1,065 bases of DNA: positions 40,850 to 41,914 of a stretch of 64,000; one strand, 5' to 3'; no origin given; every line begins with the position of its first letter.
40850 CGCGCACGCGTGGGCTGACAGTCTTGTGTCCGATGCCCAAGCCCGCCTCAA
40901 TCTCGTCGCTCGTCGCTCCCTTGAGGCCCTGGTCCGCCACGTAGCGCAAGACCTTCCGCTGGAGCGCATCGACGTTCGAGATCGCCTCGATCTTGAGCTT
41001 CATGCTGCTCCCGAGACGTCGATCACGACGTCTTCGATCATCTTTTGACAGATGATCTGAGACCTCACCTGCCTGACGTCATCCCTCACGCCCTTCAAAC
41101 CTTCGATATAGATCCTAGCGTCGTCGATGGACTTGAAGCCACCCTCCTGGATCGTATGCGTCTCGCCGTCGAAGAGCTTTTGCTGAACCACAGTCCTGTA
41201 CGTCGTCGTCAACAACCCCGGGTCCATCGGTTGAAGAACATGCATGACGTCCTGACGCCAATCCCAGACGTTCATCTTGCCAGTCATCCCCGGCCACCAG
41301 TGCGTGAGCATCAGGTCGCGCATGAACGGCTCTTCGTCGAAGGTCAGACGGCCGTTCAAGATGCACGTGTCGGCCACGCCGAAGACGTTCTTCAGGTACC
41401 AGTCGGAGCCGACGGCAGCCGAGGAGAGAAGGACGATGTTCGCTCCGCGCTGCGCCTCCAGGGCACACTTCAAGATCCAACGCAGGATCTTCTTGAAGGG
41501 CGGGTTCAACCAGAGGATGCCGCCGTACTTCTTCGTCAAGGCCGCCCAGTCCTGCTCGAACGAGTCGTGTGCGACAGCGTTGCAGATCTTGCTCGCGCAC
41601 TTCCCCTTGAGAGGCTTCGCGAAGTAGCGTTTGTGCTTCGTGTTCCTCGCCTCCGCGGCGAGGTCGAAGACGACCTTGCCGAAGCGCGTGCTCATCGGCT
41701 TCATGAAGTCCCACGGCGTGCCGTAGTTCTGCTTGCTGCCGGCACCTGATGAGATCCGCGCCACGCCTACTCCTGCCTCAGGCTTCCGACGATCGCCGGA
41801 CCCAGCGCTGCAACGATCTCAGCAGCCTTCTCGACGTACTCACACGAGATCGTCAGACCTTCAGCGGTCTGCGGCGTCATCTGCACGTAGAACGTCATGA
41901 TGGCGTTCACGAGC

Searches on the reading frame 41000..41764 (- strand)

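Call 15: search_protein_families(library=pfam, proteins=[window:41000-41764:-], max_evalue=0.01)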
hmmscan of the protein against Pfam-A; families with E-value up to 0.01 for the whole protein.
window:41000-41764:- (254 aa): 1 family
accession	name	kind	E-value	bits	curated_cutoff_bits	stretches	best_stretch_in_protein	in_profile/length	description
PF05869.16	Dam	-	5.2e-14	52.7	28.1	1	12-142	10-123/169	DNA N-6-adenine-methyltransferase (Dam)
